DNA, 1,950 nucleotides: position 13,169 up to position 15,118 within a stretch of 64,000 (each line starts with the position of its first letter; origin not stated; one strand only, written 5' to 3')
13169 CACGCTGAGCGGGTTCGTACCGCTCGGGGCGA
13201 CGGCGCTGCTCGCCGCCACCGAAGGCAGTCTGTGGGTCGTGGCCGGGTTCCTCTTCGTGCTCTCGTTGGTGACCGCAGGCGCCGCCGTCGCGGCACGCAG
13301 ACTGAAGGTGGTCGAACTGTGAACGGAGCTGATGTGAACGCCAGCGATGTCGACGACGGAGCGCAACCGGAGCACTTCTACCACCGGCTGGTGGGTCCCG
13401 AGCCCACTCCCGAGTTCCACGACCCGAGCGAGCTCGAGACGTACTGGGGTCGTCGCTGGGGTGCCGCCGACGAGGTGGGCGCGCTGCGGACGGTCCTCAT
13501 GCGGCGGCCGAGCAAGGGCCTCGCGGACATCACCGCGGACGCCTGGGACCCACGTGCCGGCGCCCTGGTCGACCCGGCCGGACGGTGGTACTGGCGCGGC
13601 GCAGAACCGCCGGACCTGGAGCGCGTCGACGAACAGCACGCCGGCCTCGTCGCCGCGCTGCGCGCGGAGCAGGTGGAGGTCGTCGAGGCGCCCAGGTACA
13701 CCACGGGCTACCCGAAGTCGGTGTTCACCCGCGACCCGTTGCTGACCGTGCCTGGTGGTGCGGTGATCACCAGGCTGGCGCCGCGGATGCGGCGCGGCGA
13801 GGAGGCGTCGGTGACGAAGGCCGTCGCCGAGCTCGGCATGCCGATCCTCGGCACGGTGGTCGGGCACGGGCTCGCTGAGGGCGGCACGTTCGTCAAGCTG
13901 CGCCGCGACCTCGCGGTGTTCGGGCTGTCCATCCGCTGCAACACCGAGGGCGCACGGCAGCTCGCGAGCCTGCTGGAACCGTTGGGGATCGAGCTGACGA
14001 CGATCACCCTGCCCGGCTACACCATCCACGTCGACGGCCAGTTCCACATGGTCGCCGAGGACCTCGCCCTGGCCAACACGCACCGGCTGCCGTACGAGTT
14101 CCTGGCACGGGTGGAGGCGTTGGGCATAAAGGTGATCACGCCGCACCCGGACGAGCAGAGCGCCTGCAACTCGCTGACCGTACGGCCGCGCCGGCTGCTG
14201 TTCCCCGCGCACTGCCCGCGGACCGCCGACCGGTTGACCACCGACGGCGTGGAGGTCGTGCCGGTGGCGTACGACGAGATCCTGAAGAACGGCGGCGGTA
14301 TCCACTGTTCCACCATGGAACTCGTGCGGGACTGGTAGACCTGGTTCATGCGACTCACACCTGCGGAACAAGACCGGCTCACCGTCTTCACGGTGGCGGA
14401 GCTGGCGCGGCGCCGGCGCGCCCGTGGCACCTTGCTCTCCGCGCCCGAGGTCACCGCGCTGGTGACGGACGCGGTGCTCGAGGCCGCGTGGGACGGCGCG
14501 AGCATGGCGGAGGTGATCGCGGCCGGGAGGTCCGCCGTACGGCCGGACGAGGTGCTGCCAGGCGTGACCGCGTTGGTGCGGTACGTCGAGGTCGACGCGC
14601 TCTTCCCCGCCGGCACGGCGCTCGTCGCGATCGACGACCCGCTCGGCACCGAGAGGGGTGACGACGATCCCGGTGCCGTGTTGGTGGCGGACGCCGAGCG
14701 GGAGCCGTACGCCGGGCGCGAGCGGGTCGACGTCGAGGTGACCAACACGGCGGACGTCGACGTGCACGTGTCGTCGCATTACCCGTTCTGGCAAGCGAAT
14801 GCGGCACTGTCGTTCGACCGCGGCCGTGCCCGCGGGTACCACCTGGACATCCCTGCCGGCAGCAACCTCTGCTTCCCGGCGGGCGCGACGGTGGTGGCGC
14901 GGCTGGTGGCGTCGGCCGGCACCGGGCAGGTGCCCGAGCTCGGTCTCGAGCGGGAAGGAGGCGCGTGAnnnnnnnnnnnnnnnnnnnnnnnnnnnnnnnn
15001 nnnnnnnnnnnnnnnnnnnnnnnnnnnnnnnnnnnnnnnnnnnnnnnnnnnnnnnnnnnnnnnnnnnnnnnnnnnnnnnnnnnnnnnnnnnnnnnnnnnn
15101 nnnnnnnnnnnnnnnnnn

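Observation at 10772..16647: Accessory-less urease (gamma-beta fusion + alpha) in one operon with a guanidino-modifying enzyme and an MFS transporter under a PucR regulator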

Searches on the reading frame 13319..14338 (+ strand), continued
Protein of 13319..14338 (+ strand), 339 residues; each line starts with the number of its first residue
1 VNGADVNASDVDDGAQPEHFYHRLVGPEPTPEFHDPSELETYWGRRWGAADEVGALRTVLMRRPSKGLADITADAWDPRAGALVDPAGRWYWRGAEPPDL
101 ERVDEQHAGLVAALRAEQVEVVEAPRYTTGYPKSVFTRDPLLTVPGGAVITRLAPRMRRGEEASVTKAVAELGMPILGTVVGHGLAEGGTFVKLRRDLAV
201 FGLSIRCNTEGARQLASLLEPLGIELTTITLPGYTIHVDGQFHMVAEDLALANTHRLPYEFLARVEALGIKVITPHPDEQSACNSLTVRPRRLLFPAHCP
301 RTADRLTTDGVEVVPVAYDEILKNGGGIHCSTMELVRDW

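Call 53: search_solved_structures(query=A1, max_evalue=0.001, show_alignments=2)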
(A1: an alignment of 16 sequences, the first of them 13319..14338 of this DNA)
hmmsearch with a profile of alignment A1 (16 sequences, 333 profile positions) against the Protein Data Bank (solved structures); distinct sequences matched with E-value up to 0.001: 29.
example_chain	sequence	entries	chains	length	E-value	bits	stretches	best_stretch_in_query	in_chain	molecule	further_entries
3rhy_A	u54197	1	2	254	2e-29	106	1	91-325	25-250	N(G),N(G)-dimethylarginine dimethylaminohydrolase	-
1h70_A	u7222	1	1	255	2.2e-28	102.6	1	91-322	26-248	NG, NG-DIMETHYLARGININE DIMETHYLAMINOHYDROLASE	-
3bpb_A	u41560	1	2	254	5.7e-28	101.2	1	91-325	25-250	dimethylarginine dimethylaminohydrolase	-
9azg_A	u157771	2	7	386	2.9e-14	56.1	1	140-332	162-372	2-nitroimidazole nitrohydrolase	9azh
9b01_A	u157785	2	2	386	1.1e-12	51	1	140-332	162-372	2-nitroimidazole nitrohydrolase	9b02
2c6z_A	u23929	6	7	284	5.3e-10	42.1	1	90-327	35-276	NG, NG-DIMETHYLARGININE DIMETHYLAMINOHYDROLASE 1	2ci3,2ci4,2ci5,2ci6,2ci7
4bof_A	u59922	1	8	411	2e-09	40.2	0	264-332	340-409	ARGININE DEIMINASE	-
7ut0_A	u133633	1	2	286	3.6e-09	39.4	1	90-327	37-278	N(G),N(G)-dimethylarginine dimethylaminohydrolase 1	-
2jai_A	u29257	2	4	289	3.7e-09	39.4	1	90-327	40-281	NG, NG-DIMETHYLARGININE DIMETHYLAMINOHYDROLASE 1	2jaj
7usz_A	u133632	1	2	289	3.7e-09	39.4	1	90-327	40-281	N(G),N(G)-dimethylarginine dimethylaminohydrolase 1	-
6szp_A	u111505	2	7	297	4.1e-09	39.2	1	90-327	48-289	N(G),N(G)-dimethylarginine dimethylaminohydrolase 1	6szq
3i2e_A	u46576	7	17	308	4.6e-09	39.1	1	90-327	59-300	N(G),N(G)-dimethylarginine dimethylaminohydrolase 1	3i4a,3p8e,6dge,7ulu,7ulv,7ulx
2ci1_A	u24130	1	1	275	1.8e-08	37.1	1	90-326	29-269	NG, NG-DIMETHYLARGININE DIMETHYLAMINOHYDROLASE 1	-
3p8p_A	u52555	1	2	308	2.6e-08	36.6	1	90-326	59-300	N(G),N(G)-dimethylarginine dimethylaminohydrolase 1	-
1rxx_A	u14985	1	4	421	8.1e-08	35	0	273-332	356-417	Arginine deiminase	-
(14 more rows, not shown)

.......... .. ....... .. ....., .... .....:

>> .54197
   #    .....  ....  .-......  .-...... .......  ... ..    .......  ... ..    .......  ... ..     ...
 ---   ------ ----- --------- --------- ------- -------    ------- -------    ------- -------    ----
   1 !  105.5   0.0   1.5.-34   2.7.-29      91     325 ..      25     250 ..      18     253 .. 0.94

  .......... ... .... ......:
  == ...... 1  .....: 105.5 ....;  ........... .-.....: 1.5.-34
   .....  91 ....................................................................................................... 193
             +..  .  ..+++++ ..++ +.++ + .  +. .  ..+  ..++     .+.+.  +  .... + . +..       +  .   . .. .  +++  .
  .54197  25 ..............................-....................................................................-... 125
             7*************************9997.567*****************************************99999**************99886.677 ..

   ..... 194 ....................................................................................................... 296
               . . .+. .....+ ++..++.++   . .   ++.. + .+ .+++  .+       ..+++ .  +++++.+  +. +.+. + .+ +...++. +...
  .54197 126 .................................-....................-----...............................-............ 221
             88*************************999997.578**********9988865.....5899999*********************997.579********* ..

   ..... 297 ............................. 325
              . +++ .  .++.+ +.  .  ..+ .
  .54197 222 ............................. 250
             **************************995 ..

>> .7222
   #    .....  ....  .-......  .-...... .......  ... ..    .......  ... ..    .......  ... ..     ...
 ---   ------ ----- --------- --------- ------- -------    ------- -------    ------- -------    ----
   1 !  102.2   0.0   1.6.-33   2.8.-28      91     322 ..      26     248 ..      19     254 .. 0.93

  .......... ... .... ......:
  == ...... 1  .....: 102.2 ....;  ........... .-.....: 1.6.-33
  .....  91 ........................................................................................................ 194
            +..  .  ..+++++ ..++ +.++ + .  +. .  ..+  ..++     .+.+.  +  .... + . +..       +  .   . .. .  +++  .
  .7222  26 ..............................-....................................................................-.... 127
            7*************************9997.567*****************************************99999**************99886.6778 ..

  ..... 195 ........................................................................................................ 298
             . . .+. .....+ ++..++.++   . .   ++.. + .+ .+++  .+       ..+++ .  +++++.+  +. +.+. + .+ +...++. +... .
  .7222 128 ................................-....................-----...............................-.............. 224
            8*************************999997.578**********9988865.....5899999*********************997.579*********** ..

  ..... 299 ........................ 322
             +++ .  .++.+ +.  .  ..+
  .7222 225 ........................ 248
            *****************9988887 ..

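Call 77: search_protein_families(library=pfam, proteins=[L034:10998-12506:+, L034:7248-8243:+, L034:13879-14832:+, L034:4656-7019:+, L053:7358-8533:-, L053:5996-7231:+, L053:11667-12767:-, L053:12767-14314:-, L053:14314-15690:-], max_evalue=0.00001)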
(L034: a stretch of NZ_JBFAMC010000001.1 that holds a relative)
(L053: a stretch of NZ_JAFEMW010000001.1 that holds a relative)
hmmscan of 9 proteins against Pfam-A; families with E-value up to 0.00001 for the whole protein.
L034:10998-12506:+ (503 aa): 2 families
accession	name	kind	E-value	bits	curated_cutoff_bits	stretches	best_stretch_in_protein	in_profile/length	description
PF00370.27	FGGY_N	-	4.3e-53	180.8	28.8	1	4-247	2-245/245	FGGY family of carbohydrate kinases, N-terminal domain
PF02782.22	FGGY_C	-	2.2e-31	109.6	27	1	258-443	3-196/198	FGGY family of carbohydrate kinases, C-terminal domain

L034:7248-8243:+ (332 aa): 7 families
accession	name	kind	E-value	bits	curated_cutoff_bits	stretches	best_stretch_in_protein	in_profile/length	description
PF25174.1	Beta-prop_THOC3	-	2.3e-14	53.5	305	1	25-192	50-214/272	THOC3 beta-propeller domain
PF21783.3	YNCE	-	1.3e-12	48.1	27.1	0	85-154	264-331/339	YNCE-like beta-propeller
PF10282.15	Lactonase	-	2e-10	40.9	21.7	0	21-176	190-318/344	Lactonase, 7-bladed beta-propeller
PF08450.18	SGL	-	7.2e-09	36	26.3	0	85-208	115-243/246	SMP-30/Gluconolactonase/LRE-like region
PF16819.11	DUF5074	-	1.8e-08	34.3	27.2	0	201-318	107-215/353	Domain of unknown function (DUF5074)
PF02239.22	Cytochrom_D1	-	2.6e-07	30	25.5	0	38-235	9-215/368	Cytochrome D1 heme domain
PF23414.1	Beta-prop_EML_2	-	6.7e-07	29.4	90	0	26-102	3-78/266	Echinoderm microtubule-associated protein second beta-propeller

L034:13879-14832:+ (318 aa): 2 families
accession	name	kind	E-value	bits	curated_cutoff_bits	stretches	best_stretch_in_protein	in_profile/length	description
PF07510.16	GmrSD_C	-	5.3e-23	81.9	23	1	94-233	1-137/138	GmrSD restriction endonucleases, C-terminal domain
PF05901.16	Excalibur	-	8.8e-15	55.2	22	1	282-317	1-36/36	Excalibur calcium-binding domain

L034:4656-7019:+ (788 aa): 6 families
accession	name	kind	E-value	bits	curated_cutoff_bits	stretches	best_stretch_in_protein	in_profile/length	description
PF21783.3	YNCE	-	4.6e-22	79.2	27.1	2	504-573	36-105/339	YNCE-like beta-propeller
PF10282.15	Lactonase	-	6.1e-20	72.1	21.7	1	574-694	186-323/344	Lactonase, 7-bladed beta-propeller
PF25174.1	Beta-prop_THOC3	-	2e-17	63.5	305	2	458-569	51-160/272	THOC3 beta-propeller domain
PF02239.22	Cytochrom_D1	-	1.1e-09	37.8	25.5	1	417-586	41-220/368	Cytochrome D1 heme domain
PF08450.18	SGL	-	2.4e-09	37.6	26.3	0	401-513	122-243/246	SMP-30/Gluconolactonase/LRE-like region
PF23414.1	Beta-prop_EML_2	-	1.8e-07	31.3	90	0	624-688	3-66/266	Echinoderm microtubule-associated protein second beta-propeller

L053:7358-8533:- (392 aa): 1 family
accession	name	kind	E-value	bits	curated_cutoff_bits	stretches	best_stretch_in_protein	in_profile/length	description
PF13556.12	HTH_30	-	1.8e-11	44.1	27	1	332-378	13-59/59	PucR C-terminal helix-turn-helix domain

L053:5996-7231:+ (412 aa): 2 families
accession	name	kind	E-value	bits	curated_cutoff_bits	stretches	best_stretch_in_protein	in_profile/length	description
PF01979.26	Amidohydro_1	-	1.4e-26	94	25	2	54-239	1-178/345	Amidohydrolase family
PF07969.17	Amidohydro_3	-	3.3e-13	50.4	29.7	1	196-373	261-448/472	Amidohydrolase family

L053:11667-12767:- (367 aa): 2 families
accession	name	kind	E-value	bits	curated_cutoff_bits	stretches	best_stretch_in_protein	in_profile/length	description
PF20906.3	S-Me-THD_C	-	1e-60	204.8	27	1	178-358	2-186/190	S-Me-THD-like, C-terminal domain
PF06032.18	S-Me-THD_N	-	3.7e-57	193.2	27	1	23-175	5-157/158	S-Me-THD-like, N-terminal domain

L053:12767-14314:- (516 aa): 2 families
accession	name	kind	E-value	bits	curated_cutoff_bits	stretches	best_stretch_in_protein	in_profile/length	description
PF05378.19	Hydant_A_N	-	1.6e-38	132.6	25.2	1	2-171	1-175/176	Hydantoinase/oxoprolinase N-terminal region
PF01968.24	Hydantoinase_A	-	7.2e-28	98.1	22.9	1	192-391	1-211/291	Hydantoinase/oxoprolinase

L053:14314-15690:- (459 aa): 1 family
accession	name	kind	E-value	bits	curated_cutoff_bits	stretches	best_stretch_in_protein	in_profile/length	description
PF02133.21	Transp_cyt_pur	-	1.3e-18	67.5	23.5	1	34-375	11-380/440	Permease for cytosine/purines, uracil, thiamine, allantoin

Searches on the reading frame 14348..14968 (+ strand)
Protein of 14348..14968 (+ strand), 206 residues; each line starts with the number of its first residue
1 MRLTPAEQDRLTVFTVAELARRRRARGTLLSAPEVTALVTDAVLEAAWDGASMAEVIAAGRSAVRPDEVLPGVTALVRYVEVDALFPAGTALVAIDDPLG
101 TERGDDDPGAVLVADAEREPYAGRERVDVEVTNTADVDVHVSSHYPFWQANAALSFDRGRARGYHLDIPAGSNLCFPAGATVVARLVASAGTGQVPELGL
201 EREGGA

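Call 5: search_protein_families(library=pfam, proteins=[window:14348-14968:+])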
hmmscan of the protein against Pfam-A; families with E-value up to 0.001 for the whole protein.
window:14348-14968:+ (206 aa): 2 families
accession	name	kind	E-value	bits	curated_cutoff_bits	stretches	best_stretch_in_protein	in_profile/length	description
PF00547.23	Urease_gamma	-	1.3e-30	106.1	23.9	1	1-99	1-99/99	Urease, gamma subunit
PF00699.25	Urease_beta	-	2e-22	79.5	25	1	108-196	1-89/98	Urease beta subunit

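Call 6: search_protein_families(library=ncbifam, proteins=[window:14348-14968:+], max_evalue=0.001)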
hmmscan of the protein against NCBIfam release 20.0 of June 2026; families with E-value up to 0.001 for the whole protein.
window:14348-14968:+ (206 aa): 7 families
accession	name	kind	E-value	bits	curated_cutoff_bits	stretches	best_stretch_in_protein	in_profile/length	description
NF009671.0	PRK13192.1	subfamily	1.5e-64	217.5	243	1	1-195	1-199/231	bifunctional urease subunit gamma/beta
NF010592.0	PRK13986.1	equivalog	5.5e-40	137.5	353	1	1-193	1-193/238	urease subunit alpha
NF009712.0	PRK13241.1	equivalog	2e-28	98.3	123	1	1-99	1-99/100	urease subunit gamma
TIGR00193.1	urease_gam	equivalog_domain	2.7e-26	91.7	82.3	1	1-100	1-100/102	urease subunit gamma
NF009682.0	PRK13203.1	equivalog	8.8e-21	73.9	129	1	108-198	3-93/104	urease subunit beta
TIGR00192.1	urease_beta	equivalog_domain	4.9e-18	65.2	90.3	1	108-194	3-89/103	urease subunit beta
NF009681.0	PRK13202.1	equivalog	1.9e-14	53.7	204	1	122-203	18-99/104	urease subunit beta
